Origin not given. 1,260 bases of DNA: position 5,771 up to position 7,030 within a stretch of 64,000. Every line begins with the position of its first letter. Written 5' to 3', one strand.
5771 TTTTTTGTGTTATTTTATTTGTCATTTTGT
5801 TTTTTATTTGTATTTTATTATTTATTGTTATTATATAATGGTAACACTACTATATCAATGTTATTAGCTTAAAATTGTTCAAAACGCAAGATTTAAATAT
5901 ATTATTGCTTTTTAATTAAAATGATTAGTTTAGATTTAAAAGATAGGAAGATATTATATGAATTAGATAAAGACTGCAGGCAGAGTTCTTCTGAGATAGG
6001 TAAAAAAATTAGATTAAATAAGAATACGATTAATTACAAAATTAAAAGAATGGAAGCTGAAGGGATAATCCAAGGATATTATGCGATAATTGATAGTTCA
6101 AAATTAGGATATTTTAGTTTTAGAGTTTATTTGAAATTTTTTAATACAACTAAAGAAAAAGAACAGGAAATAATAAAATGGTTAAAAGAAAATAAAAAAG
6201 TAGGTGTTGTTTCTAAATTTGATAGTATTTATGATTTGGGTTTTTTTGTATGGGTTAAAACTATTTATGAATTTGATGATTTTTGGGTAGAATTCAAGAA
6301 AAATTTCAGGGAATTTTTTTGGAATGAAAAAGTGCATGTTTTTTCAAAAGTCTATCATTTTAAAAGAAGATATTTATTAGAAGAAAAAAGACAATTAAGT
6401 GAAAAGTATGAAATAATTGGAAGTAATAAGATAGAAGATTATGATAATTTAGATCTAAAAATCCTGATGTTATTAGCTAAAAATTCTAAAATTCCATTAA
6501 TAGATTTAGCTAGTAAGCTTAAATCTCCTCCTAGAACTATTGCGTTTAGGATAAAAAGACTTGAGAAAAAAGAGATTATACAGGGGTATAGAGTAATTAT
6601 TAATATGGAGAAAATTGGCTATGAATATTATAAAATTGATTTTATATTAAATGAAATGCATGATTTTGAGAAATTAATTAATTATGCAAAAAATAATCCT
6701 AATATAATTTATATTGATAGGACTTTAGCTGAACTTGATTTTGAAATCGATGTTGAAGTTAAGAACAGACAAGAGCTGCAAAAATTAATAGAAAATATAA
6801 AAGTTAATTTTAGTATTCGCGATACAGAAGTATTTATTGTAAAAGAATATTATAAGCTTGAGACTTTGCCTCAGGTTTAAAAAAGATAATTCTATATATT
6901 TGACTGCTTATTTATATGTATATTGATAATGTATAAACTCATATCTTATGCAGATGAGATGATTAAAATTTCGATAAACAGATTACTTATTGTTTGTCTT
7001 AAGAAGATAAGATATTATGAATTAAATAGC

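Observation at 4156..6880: Divergent cassette copy 1: tandem-Lrp/AsnC regulator facing leader-bearing orphan genes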

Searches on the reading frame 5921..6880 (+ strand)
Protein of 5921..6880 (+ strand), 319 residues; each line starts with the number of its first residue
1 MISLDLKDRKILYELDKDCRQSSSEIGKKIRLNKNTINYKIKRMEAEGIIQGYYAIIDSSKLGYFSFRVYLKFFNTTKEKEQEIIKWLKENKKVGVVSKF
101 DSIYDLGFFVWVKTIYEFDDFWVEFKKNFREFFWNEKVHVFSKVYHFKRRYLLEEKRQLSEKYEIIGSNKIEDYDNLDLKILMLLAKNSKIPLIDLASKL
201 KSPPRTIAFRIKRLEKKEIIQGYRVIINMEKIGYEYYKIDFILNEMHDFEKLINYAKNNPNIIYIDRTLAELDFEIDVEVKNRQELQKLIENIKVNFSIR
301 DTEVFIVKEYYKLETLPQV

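Call 8: search_protein_families(library=pfam, proteins=[window:5921-6880:+], max_evalue=0.1)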
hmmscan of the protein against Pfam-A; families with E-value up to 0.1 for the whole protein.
window:5921-6880:+ (319 aa): 11 families
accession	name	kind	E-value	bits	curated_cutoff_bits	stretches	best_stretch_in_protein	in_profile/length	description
PF13412.12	HTH_24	-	4.2e-21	74.7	21.9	2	4-51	1-48/48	Winged helix-turn-helix DNA-binding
PF13404.12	HTH_AsnC-type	-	8.8e-18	64.3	27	2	4-45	1-42/42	AsnC-type helix-turn-helix domain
PF01047.28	MarR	-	9.5e-11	41.9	24.6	2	179-221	6-48/59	MarR family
PF08279.18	HTH_11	-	0.00012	22.3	25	0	9-64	3-54/55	HTH domain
PF01037.27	AsnC_trans_reg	-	0.00041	20.6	25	1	248-307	10-70/73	Lrp/AsnC ligand binding domain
PF13545.12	HTH_Crp_2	-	0.0014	19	27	0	22-62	24-67/70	Crp-like helix-turn-helix domain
PF12840.13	HTH_20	-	0.0022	18.4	27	0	21-50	19-48/51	Helix-turn-helix domain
PF18775.7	APOBEC4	-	0.0097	16.5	27.2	0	250-305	15-66/74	APOBEC4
PF13291.12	ACT_4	-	0.019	16.1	27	0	272-294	48-70/80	ACT domain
PF01022.26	HTH_5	-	0.024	15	22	0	9-51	5-46/47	Bacterial regulatory protein, arsR family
PF12802.13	MarR_2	-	0.059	14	27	0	21-50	21-50/61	MarR family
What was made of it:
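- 5921..6880 (+): Tandem Lrp/AsnC regulator, copy 1 (319 aa). It has two complete HTH + RAM-like units and looks leaderless (TATA 5892-5901). Pfam HTH_AsnC-type 64.3 bits and HTH_24 74.7 bits, two stretches each (call 8).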

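Call 18: find_encoding_contigs(protein=window:5921-6880:+, flank=10000, max_places=6)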
Protein window:5921-6880:+ (319 aa): 2 contigs read that carry it; 1 place shown.
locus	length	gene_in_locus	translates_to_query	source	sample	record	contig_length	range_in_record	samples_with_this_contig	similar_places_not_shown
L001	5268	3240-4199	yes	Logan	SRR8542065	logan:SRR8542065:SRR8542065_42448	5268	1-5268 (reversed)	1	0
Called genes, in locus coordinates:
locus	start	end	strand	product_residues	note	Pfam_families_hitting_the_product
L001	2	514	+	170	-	?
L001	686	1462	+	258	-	PF06790:UPF0259 (weak), PF25231:DUF7847 (weak)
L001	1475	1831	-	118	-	-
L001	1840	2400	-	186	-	-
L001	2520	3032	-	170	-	-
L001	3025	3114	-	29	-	-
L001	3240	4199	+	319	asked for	PF01047:MarR (faint), PF13404:HTH_AsnC-type, PF13412:HTH_24, PF13404:HTH_AsnC-type, PF13412:HTH_24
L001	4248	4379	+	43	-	-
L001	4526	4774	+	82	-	-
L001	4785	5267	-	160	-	?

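Call 21: find_related_loci(query=A2, collection=genome_contigs, flank=6000)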
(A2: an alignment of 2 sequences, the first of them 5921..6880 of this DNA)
Query A2 (319 aa) in genome_contigs; peptide patterns used: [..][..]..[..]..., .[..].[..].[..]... (x = any residue, [..] = any of these).
598 stretches matched a pattern (row limit reached: there are more); 427 encode a relative of the query (tblastn E <= 1e-3); the best 80 are kept; 80 distinct loci.
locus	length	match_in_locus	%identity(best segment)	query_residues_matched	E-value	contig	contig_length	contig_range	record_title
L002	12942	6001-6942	63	2-317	2e-133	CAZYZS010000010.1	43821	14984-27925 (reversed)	MAG TPA_asm: Candidatus Woesearchaeota archaeon isolate binchicken_co234_229 genome assembly, contig: NODE_287_length_43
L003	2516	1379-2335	62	1-319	5e-137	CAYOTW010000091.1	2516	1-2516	MAG TPA_asm: Candidatus Woesearchaeota archaeon isolate SRP332253_co1_15 genome assembly, contig: NODE_61960_length_2516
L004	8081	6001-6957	62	1-319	2e-129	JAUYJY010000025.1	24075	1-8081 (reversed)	MAG: Candidatus Pacearchaeota archaeon isolate C24_metabat.bin.171 C24_k141_881589, whole genome shotgun sequence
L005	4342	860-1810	61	1-319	6e-131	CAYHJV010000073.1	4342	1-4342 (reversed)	MAG TPA_asm: Candidatus Woesearchaeota archaeon isolate ERP119705_co13_522 genome assembly, contig: NODE_25856_length_43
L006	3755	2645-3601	61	1-319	1e-130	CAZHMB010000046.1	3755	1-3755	MAG TPA_asm: Candidatus Woesearchaeota archaeon isolate SRP104257_co1_162 genome assembly, contig: NODE_28292_length_375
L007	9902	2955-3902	57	1-318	3e-125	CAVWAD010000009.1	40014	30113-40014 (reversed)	MAG: uncultured archaeon isolate MFD03726.bin.2.73 genome assembly, contig: contig_52840, whole genome shotgun sequence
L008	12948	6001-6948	59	1-318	5e-125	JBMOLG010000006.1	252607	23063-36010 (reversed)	MAG: Nanoarchaeota archaeon isolate Betzabe_MAG018 MAG018_7, whole genome shotgun sequence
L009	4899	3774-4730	59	1-319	6e-124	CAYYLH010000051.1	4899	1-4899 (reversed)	MAG TPA_asm: Candidatus Woesearchaeota archaeon isolate SRP252850_co1_223 genome assembly, contig: NODE_31931_length_489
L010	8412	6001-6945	57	2-318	4e-114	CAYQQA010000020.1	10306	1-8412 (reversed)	MAG TPA_asm: Candidatus Woesearchaeota archaeon isolate SRP141376_co3_6 genome assembly, contig: NODE_17750_length_10306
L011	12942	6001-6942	57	2-318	5e-109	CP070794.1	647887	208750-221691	MAG: archaeon isolate bin1429 chromosome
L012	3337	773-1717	52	2-317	6e-108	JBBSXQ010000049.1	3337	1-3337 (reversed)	MAG: Nanoarchaeota archaeon isolate H51-bin157_1 H51_bin157_1_000000000049, whole genome shotgun sequence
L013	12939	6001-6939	44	2-313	4e-83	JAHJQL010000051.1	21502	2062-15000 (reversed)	MAG: Nanoarchaeota archaeon isolate OS_PC_MetaG.mb.107 OS_PC_MetaG.mb.107_k141_391489, whole genome shotgun sequence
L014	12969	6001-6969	63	1-318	7e-133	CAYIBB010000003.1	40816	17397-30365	MAG TPA_asm: Candidatus Woesearchaeota archaeon isolate ERP119705_co1_674 genome assembly, contig: NODE_820_length_40816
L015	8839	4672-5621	51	1-318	2e-79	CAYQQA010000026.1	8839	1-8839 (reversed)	MAG TPA_asm: Candidatus Woesearchaeota archaeon isolate SRP141376_co3_6 genome assembly, contig: NODE_21495_length_8839_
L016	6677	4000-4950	41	2-317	2e-71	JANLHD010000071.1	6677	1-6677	MAG: archaeon isolate P6-8 k99_41821, whole genome shotgun sequence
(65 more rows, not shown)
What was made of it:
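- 5921..6880 (+): Orthologues of 52-63% identity exist in Woese-/Pace-/Nanoarchaeota MAGs (call 21).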

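Call 41: search_protein_families(library=pfam, proteins=[L002:4965-5852:-, L002:4035-4952:-, L002:3090-3890:-, L002:2464-3093:-, L002:2142-2462:-, L003:317-1246:-, L004:5154-5867:-, L006:1682-2512:-, L006:1069-1692:-, L015:3658-4542:-], max_evalue=0.05)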
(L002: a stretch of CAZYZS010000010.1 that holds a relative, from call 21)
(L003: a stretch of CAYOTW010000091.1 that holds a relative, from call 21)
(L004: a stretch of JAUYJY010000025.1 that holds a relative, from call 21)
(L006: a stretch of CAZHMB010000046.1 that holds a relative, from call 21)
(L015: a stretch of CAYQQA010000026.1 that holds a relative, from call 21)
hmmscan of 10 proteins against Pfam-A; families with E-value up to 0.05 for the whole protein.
L002:4965-5852:- (295 aa): 0 families

L002:4035-4952:- (305 aa): 0 families

L002:3090-3890:- (266 aa): 0 families

L002:2464-3093:- (209 aa): 0 families

L002:2142-2462:- (106 aa): 2 families
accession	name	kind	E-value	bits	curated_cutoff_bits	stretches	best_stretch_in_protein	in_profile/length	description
PF04201.20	TPD52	-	0.037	14.7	25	1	34-79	32-78/108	Tumour protein D52 family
PF07337.16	CagY_M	-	0.037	14.1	21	0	89-99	12-22/32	DC-EC Repeat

L003:317-1246:- (309 aa): 0 families

L004:5154-5867:- (237 aa): 0 families

L006:1682-2512:- (276 aa): 0 families

L006:1069-1692:- (207 aa): 0 families

L015:3658-4542:- (294 aa): 0 families

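Call 42: search_protein_families(library=padloc, proteins=[window:5921-6880:+], max_evalue=0.05)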
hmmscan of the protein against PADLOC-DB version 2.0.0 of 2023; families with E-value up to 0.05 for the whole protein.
window:5921-6880:+ (319 aa): 14 families
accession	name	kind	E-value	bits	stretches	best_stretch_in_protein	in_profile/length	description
PDLC01866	CARF3--CARF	-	1.5e-07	29.6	2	4-51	137-184/207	-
PDLC01848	CARF3--CARF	-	5.5e-07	27.5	2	4-51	135-180/197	-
PDLC01044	Csa3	-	1.2e-06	26.5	1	5-52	135-183/194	Type I-A associated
PDLC01438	Csa3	-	4.4e-06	24.9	2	8-96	150-222/305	"CAS-I,CAS-II,CAS-III,CAS-IV,CAS-V,CAS-VI; associated_signaling"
PDLC01853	CARF3--CARF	-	2.2e-05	22.2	1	6-52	138-186/209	-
PDLC01434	CasR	-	9.7e-05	20.3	1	150-221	106-172/191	"CAS-I,CAS-II,CAS-III,CAS-IV,CAS-V,CAS-VI; associated_signaling"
PDLC01879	CARF3--CARF_TM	-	0.00014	19.6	1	159-222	140-202/222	-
PDLC01852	CARF3--CARF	-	0.00024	19.1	0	174-221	141-188/208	-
PDLC01268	CasR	-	0.00036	18.5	1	173-222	121-169/179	"CAS-I,CAS-II,CAS-III,CAS-IV,CAS-V,CAS-VI; associated_signaling"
PDLC01865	CARF3--CARF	-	0.00076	17.1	1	7-57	149-198/215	-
PDLC02975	WH_III-A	-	0.0015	16.9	1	177-238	4-66/103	-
PDLC01850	CARF3--CARF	-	0.0018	16.2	0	170-220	139-189/209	-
PDLC01858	CARF3--CARF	-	0.0021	16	0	2-51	140-188/204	-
PDLC01860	CARF3--CARF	-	0.0094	14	0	178-221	145-188/210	-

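Call 63: search_solved_structures(query=window:5921-6880:+, max_evalue=0.001)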
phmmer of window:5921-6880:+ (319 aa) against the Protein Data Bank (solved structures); distinct sequences matched with E-value up to 0.001: 23.
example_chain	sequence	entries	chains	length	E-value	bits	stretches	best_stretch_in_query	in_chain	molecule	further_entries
2efq_A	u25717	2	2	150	9e-11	44.7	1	175-304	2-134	150aa long hypothetical transcriptional regulator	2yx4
2efn_A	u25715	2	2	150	9.4e-11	44.6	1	175-305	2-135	150aa long hypothetical transcriptional regulator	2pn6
2efo_A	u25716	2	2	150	9.6e-11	44.6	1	175-305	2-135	150aa long hypothetical transcriptional regulator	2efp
2e7w_A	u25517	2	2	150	9.9e-11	44.5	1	175-305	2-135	150aa long hypothetical transcriptional regulator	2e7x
2pmh_A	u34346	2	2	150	1.4e-10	44.1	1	175-295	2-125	150aa long hypothetical transcriptional regulator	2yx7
2ia0_A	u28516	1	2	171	6.6e-10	41.8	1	167-315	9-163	Putative HTH-type transcriptional regulator PF0864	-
1ri7_A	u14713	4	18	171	8.5e-10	41.5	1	168-313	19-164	Putative transcriptional regulator | Putative HTH-type transcriptional regulator PH1519 | Uncharacterized HTH-type transcriptional regulator PH1519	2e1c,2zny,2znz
7fby_A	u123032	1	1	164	1.5e-09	40.7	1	2-124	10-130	Transcriptional regulatory protein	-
2cyy_A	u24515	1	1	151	1.7e-09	40.5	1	174-313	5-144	Putative HTH-type transcriptional regulator PH1519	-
9w4v_A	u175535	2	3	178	1.9e-09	40.3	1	2-124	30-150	Uncharacterized HTH-type transcriptional regulator PH0140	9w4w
1i1g_A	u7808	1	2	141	2.4e-09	40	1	4-96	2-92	TRANSCRIPTIONAL REGULATOR LRPA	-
2cfx_A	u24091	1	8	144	8.9e-08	34.8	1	175-272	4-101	HTH-TYPE TRANSCRIPTIONAL REGULATOR LRPC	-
2l4a_A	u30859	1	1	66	8.2e-07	31.7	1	4-57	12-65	Leucine responsive regulatory protein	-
2gqq_A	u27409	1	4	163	8.6e-07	31.6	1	4-62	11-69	Leucine-responsive regulatory protein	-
2cg4_A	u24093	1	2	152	1.3e-06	31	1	174-309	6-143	REGULATORY PROTEIN ASNC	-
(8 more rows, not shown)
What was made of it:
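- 5921..6880 (+): PDB phmmer aligns residues 175-305 and 2-124 each to full-length 150-170-aa Lrp/FFRP chains (call 63).
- On Lrp/AsnC (FFRP) transcription regulators: However, phmmer alignments to PDB Lrp/FFRP chains run through the RAM part for both halves of copy 1 (175-305 to 2-135; 2-124 to 10-130; call 63).
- Checked: Each half aligns to full-length 150-aa Lrp/FFRP structures (call 63).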

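Call 64: search_protein_families(library=ncbifam, proteins=[window:5921-6880:+], max_evalue=0.01)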
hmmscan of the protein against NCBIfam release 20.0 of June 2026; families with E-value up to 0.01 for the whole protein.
window:5921-6880:+ (319 aa): 17 families
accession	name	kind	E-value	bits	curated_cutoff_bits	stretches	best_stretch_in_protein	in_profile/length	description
NF008384.0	PRK11179.1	equivalog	3.9e-23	82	227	2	172-307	5-142/153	transcriptional regulator AsnC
NF008370.0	PRK11169.1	equivalog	5.9e-20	71.6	233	2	170-311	8-153/164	leucine-responsive transcriptional regulator Lrp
NF040820.1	trans_reg_LrpA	equivalog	1.5e-18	67.1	250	2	4-94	2-90/141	HTH-type transcriptional regulator LrpA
NF053758.1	ChrTpTrnRegChrS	equivalog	1.6e-17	63.8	250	2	2-77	10-81/158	chromate efflux transcriptional regulator ChrS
NF041396.1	TranRegLrp_Halo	equivalog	1.2e-16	60.9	190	2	174-307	3-136/149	HTH-type transcriptional regulator Lrp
NF041395.1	TranRegLrpA1_Halo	equivalog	6.6e-11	42.4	250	1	7-93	6-90/142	HTH-type transcriptional regulator LrpA1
NF040947.1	trans_reg_LysM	equivalog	2.4e-10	40.3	180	2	5-111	2-104/136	HTH-type transcriptional regulator LysM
NF040708.3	Siroheme_Dcarb_AhbA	equivalog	1.8e-08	34.3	140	1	24-69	20-65/144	siroheme decarboxylase subunit alpha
NF040707.3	Siroheme_Dcarb_AhbB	equivalog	1.2e-06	28.3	125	0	190-235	13-58/146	siroheme decarboxylase subunit beta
NF053660.1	ORF80_fam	equivalog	1.6e-05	24.7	95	0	9-52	5-48/70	ORF80 family leucine zipper DNA-binding protein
NF053606.1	Sta1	subfamily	0.0002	21.4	80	0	5-52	19-66/100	Sta1 family transcriptional regulator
TIGR01884.1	cas_HTH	subfamily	0.00061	19.2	60.2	0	172-221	138-187/202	CRISPR-associated CARF protein Csa3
NF052638.1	TransRegOhrRVib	equivalog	0.00087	19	200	0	181-224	42-85/141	transcriptional regulator OhrR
NF040939.2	trans_reg_lrs14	equivalog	0.0012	18.8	90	0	7-51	22-67/103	Lrs14 family HTH-type transcriptional regulator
TIGR02702.1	SufR_cyano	equivalog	0.0018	18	178.8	0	180-236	5-62/208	iron-sulfur cluster biosynthesis transcriptional regulator SufR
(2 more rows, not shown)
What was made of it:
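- Regulator identity: calls 8, 63 and 64.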

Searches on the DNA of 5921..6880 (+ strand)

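Call 81: search_rna_families(sources=[L003, L004, L006, L009, L002], threshold=gathering)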
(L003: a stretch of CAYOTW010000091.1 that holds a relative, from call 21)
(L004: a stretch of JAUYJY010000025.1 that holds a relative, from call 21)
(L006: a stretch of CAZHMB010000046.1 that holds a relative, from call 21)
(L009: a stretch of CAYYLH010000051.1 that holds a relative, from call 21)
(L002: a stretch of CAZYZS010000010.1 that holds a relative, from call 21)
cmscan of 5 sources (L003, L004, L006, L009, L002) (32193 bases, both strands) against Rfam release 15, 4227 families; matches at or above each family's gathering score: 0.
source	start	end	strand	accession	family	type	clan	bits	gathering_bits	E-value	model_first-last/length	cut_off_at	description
